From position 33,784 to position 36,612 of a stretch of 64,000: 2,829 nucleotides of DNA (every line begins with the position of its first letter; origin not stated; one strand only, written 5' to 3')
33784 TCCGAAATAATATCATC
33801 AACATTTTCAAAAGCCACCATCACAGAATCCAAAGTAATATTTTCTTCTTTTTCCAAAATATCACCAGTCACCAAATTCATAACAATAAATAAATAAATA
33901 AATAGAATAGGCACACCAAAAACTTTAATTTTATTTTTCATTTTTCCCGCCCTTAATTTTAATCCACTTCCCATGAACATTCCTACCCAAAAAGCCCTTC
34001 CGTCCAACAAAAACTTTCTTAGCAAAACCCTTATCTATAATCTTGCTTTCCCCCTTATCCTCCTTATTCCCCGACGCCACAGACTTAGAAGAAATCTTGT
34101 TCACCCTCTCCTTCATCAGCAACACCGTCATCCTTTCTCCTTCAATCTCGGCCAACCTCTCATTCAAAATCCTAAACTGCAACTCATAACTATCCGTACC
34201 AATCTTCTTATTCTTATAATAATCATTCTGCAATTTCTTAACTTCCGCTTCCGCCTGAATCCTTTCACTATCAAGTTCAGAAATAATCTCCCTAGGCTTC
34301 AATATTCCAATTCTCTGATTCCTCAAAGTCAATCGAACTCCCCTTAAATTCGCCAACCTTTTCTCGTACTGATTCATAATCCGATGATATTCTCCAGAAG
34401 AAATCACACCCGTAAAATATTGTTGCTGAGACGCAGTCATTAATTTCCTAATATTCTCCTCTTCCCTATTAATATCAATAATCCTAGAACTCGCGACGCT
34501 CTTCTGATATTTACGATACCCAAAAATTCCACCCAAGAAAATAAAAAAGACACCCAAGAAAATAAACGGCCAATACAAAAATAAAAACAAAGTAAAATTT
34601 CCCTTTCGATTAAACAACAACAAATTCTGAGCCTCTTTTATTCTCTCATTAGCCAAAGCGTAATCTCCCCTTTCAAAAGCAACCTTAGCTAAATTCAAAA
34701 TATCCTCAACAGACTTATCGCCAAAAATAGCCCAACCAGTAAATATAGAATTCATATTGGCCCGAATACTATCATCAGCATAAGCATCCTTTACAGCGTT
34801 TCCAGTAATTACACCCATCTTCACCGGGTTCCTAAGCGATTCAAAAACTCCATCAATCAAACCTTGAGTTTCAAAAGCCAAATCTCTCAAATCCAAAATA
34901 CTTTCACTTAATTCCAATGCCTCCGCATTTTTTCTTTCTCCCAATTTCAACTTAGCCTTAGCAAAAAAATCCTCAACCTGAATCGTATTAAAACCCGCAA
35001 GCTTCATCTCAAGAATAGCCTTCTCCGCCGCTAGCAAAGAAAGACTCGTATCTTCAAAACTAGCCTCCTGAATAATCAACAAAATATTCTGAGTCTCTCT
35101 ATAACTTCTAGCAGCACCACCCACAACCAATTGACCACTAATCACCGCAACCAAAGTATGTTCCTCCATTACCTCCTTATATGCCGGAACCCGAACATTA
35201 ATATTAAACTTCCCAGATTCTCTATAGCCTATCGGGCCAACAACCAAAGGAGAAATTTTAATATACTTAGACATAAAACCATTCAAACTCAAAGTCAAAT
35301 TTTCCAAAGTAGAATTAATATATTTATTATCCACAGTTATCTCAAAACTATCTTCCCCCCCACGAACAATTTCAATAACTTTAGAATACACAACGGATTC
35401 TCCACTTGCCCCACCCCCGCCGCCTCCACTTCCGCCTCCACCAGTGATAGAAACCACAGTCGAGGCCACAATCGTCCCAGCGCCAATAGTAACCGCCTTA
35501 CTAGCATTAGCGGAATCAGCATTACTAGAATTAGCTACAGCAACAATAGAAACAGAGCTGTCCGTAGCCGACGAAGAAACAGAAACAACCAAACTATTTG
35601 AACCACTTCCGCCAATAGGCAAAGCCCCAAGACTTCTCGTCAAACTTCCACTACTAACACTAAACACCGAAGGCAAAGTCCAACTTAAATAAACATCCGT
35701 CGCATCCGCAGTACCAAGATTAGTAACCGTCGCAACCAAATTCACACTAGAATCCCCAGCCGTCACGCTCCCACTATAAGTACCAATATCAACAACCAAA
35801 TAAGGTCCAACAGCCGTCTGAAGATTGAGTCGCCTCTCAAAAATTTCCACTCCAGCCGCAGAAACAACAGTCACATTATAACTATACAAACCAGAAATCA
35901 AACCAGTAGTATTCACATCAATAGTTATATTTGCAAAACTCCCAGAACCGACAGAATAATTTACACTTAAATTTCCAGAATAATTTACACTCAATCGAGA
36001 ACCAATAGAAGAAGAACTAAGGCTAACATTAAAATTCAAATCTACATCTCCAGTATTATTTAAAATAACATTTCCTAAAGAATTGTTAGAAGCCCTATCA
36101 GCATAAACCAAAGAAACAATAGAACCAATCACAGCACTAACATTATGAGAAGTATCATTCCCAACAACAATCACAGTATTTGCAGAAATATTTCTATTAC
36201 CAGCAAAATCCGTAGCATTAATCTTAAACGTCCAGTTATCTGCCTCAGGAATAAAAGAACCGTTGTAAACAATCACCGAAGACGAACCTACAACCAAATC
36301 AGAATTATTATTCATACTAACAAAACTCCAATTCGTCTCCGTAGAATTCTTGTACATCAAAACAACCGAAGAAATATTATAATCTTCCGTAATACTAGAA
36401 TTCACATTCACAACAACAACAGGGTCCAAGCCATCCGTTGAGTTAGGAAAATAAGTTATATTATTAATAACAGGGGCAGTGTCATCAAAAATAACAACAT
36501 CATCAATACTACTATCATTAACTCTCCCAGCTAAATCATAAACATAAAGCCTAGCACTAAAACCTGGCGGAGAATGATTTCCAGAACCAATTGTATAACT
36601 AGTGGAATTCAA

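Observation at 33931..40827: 2298-aa surface glycoprotein with an (A-A-B)x3 supermodule architecture and a cytoplasmic coiled-coil tail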

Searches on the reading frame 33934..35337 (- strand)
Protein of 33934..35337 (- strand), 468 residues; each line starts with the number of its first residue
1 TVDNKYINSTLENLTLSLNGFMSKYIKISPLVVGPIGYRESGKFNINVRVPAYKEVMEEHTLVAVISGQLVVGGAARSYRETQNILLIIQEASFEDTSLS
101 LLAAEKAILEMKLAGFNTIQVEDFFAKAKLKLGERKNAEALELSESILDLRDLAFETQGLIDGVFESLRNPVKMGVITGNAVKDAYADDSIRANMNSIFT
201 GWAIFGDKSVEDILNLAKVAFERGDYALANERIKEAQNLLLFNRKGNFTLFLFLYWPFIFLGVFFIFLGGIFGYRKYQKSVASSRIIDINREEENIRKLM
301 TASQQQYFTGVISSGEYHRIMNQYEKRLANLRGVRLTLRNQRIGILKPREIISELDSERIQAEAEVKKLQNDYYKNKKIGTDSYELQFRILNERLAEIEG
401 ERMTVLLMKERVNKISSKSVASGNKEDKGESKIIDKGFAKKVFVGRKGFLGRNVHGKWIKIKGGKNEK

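Call 44: predict_structure(alignment_id=A3)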
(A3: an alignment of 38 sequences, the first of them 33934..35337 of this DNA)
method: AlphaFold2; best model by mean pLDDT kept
length: 468 residues; sequences in the alignment: 38
mean_pLDDT: 79.8   pTM: 0.48
mean pLDDT of the five models: 79.8, 79.8, 79.7, 78.0, 77.3
residues with pLDDT >= 90: 180; 70-90: 193; 50-70: 20; < 50: 75
segments of 3 or more residues with pLDDT < 50: 175-205, 425-468
pLDDT, mean of each block of 10 residues (from residue 1): 89 90 88 90 89 74 92 89 87 91 97 95 96 91 96 95 81 50 44 40 57 93 95 90 72 81 92 89 88 88 87 91 91 88 82 87 89 86 84 88 85 74 50 40 37 36 36
secondary structure, 60 per line:
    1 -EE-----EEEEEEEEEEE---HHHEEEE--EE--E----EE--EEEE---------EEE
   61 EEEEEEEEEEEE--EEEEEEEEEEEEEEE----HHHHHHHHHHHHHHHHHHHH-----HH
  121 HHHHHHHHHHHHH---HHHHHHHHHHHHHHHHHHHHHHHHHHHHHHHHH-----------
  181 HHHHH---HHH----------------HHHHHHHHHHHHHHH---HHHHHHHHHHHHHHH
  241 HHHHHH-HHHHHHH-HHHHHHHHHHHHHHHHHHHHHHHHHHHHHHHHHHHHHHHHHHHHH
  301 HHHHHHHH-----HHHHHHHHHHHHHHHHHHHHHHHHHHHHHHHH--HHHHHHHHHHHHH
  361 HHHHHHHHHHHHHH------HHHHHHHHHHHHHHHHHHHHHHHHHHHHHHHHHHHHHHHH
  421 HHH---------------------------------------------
elements in order: E9-19 E26-29 E45-48 E58-72 E75-89 H94-113 H119-133 H137-169 H181-185 H208-222 H226-246 H248-254 H256-308 H314-345 H348-374 H381-423

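Call 47: fold_search(model_id=the predicted structure, library=pdb)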
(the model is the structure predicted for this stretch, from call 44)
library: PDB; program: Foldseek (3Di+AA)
matches with E <= 10: 429; with E <= 0.001: 0
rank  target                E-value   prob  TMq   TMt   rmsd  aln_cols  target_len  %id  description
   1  5ghu                  3.8e-02  1.00  0.14  0.30   4.1        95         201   14  Crystal structure of YadV chaperone at 1.63 Angstrom (released 2017-06-28)
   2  1r4x                  4.2e-02  0.99  0.14  0.23   7.6       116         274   14  Crystal Structure Analys of the Gamma-COPI Appendage domain (released 2003-10-28)
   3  1p5v_A                4.9e-02  0.99  0.14  0.30   6.0        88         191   10  X-ray structure of the Caf1M:Caf1 chaperone:subunit preassembly complex (released 2003-06-24)
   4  3f65_D                5.2e-02  1.00  0.15  0.37   3.9        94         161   11  The F4 fimbrial chaperone FaeE does not self-cap its interactive surfaces (released 2009-05-19)
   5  3f65_E                5.8e-02  1.00  0.15  0.33   3.7        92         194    9  The F4 fimbrial chaperone FaeE does not self-cap its interactive surfaces (released 2009-05-19)
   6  2os7_C                7.1e-02  0.99  0.15  0.30   4.5        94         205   11  Caf1M periplasmic chaperone tetramer (released 2007-04-17)
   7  3f65_A                7.5e-02  1.00  0.16  0.32   3.8        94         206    8  The F4 fimbrial chaperone FaeE does not self-cap its interactive surfaces (released 2009-05-19)
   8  3f65_B                8.3e-02  1.00  0.15  0.32   3.9        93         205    9  The F4 fimbrial chaperone FaeE does not self-cap its interactive surfaces (released 2009-05-19)
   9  3f65_H                8.3e-02  0.99  0.15  0.38   4.0        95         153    9  The F4 fimbrial chaperone FaeE does not self-cap its interactive surfaces (released 2009-05-19)
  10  2os7_E                8.7e-02  0.99  0.15  0.31   4.5        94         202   11  Caf1M periplasmic chaperone tetramer (released 2007-04-17)
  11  7dys_A                1.0e-01  0.11  0.10  0.11  27.4       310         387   10  CryoEM structure of full length mouse TRPML2 (released 2022-03-23)
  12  3dos_A                1.1e-01  0.99  0.14  0.30   5.0        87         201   10  Crystal structure of the complex of the Caf1M chaperone with the mini-fiber of two Caf1 subunits (Caf1:Caf1), carrying (released 2009-07-14)
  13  3gfu_A                1.2e-01  0.99  0.15  0.30   4.0        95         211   10  FaeE-FaeG chaperone-major pilin complex of F4 ac 5/95 fimbriae (released 2009-10-20)
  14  3gfu_C                1.2e-01  0.99  0.15  0.30   3.9        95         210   10  FaeE-FaeG chaperone-major pilin complex of F4 ac 5/95 fimbriae (released 2009-10-20)
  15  4b0m_M                1.2e-01  0.99  0.14  0.29   4.4        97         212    9  Complex of the Caf1AN usher domain, Caf1M chaperone and Caf1 subunit from Yersinia pestis (released 2012-09-26)
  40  8whn                  2.9e-01  0.98  0.14  0.41  10.4       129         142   16  Crystal Structure of the cytoplasmic domain of OST1 (Ribophorin I) from Candidatus Prometheoarchaeum syntrophicum strain (released 2024-09-25)
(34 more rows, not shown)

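Call 49: search_protein_families(library=pfam, alignment_id=A3, max_evalue=1)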
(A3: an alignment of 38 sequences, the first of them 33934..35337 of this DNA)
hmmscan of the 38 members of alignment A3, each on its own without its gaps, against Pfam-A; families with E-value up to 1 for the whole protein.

A. member 1, window:33934-35337:- (468 aa): 2 families
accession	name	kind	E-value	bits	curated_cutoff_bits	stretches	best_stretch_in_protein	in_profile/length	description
PF08229.16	SHR3_chaperone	-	0.15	11.5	25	1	95-131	124-160/188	ER membrane protein SH3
PF18822.6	CdvA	-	0.27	11.7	30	1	279-326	42-89/123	CdvA-like coiled-coil domain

B. families by the number of members that match (of 38 scanned): 101 families (the first 25 are shown)
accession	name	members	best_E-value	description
PF18822.6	CdvA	7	2.6e-05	CdvA-like coiled-coil domain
PF08590.15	DUF1771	6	0.0052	Domain of unknown function (DUF1771)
PF10633.15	NPCBM_assoc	6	0.066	NPCBM-associated, NEW3 domain of alpha-galactosidase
PF07721.20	TPR_4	5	0.0014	Tetratricopeptide repeat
PF14346.11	DUF4398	4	0.036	Domain of unknown function (DUF4398)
PF20663.3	COG4_N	2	0.004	Conserved oligomeric Golgi complex subunit 4, N-terminal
PF14863.12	Alkyl_sulf_dimr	2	0.0043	Alkyl sulfatase dimerisation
PF24580.1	DUF7607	2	0.0066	Domain of unknown function (DUF7607)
PF07028.16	DUF1319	2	0.02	Protein of unknown function (DUF1319)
PF01008.23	IF-2B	2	0.051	Initiation factor 2 subunit family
PF02255.21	PTS_IIA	2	0.075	PTS system, Lactose/Cellobiose specific IIA subunit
PF06280.18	fn3_5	2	0.077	Fn3-like domain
PF09278.17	MerR-DNA-bind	2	0.091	MerR, DNA binding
PF14129.11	DUF4296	2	0.11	Domain of unknown function (DUF4296)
PF13424.12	TPR_12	2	0.13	Tetratricopeptide repeat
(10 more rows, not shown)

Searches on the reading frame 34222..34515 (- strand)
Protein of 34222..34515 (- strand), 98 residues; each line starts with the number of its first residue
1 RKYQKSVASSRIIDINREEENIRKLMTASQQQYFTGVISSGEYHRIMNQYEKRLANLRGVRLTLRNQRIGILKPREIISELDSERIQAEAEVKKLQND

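Call 96: search_solved_structures(query=A7, max_evalue=10, show_alignments=3)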
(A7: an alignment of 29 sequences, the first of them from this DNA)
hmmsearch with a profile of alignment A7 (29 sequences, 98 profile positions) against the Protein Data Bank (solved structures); distinct sequences matched with E-value up to 10: 20.
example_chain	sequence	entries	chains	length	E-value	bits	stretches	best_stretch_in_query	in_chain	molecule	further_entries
4zry_B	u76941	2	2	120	0.095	16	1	63-97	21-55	Keratin, type II cytoskeletal 1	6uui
8whn_A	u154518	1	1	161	0.1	15.9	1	15-61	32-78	Ribophorin 1 superfamily protein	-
6o8w_W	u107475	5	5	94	0.12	15.7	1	10-43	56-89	50S ribosomal protein L25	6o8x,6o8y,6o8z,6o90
2yfa_A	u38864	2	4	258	0.24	14.8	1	42-89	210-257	METHYL-ACCEPTING CHEMOTAXIS TRANSDUCER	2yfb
9tls_A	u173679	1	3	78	0.34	14.3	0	51-71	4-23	Sc-apCC-2-KLHL20-3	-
9tlt_A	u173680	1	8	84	0.43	13.9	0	47-73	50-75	Sc-apCC-2-KLHL20-4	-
3sks_A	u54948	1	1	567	0.73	13.2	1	7-78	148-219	Putative Oligoendopeptidase F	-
5vpa_A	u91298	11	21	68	1.4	12.3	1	58-97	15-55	Protein fosB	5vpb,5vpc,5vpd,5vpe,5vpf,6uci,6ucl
1p7p_A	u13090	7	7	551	1.4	12.3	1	19-63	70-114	Methionyl-tRNA synthetase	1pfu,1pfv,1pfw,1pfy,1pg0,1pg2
1f4l_A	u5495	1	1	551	1.4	12.3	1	19-63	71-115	METHIONYL-TRNA SYNTHETASE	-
1qqt_A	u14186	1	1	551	1.4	12.3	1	19-63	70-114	METHIONYL-TRNA SYNTHETASE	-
3h9c_A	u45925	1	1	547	1.4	12.3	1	19-63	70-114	Methionyl-tRNA synthetase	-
3h97_A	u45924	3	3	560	1.5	12.2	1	19-63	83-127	Methionyl-tRNA synthetase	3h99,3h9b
6spn_A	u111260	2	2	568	1.5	12.2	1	19-63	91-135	Methionine--tRNA ligase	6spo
6spp_A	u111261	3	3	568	1.5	12.2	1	19-63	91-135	Methionine--tRNA ligase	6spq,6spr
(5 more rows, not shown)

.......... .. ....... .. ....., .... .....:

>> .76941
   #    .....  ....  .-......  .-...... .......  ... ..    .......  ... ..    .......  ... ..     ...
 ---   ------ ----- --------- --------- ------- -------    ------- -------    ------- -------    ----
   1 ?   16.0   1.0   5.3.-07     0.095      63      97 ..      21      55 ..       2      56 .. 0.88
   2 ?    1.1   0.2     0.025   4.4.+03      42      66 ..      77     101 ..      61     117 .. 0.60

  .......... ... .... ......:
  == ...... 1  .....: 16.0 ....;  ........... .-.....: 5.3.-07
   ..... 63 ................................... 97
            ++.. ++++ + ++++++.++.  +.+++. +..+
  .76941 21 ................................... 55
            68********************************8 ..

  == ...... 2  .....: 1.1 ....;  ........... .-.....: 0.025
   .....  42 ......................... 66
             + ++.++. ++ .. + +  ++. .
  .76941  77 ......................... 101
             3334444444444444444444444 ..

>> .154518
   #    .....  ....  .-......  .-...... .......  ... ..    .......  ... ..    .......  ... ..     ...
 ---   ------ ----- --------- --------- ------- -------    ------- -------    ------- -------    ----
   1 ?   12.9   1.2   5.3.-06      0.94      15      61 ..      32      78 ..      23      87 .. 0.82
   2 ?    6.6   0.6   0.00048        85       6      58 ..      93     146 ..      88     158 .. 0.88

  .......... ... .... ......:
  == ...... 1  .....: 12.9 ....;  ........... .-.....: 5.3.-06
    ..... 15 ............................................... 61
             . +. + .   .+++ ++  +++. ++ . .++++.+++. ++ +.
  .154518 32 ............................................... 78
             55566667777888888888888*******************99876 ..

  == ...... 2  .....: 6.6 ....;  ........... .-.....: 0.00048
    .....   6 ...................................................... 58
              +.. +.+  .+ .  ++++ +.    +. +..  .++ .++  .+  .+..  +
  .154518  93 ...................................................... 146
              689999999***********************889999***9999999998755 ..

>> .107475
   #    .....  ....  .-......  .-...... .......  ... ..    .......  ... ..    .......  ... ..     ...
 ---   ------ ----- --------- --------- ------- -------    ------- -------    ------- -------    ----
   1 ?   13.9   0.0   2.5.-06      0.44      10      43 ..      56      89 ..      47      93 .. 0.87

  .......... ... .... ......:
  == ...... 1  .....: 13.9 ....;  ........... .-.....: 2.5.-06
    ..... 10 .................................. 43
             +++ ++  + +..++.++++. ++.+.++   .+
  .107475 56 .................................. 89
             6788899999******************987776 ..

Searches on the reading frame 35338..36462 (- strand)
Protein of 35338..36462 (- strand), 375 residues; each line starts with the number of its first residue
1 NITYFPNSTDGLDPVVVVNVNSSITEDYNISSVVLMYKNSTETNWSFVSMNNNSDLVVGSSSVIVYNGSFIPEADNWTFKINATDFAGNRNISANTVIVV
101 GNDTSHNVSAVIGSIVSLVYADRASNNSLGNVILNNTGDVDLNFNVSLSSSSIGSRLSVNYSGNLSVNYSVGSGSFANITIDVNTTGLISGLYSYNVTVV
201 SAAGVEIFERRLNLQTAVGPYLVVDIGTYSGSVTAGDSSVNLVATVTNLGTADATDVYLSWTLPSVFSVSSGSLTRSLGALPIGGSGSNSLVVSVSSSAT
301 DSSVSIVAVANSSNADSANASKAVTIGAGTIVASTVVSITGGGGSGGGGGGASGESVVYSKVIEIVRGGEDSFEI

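Call 18: search_protein_families(library=pfam, proteins=[window:35338-36462:-], max_evalue=10)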
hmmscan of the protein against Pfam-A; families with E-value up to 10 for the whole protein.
window:35338-36462:- (375 aa): 1 family
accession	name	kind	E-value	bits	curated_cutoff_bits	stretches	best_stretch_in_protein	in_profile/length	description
PF10633.15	NPCBM_assoc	-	0.01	16.4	24.4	1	237-303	4-68/78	NPCBM-associated, NEW3 domain of alpha-galactosidase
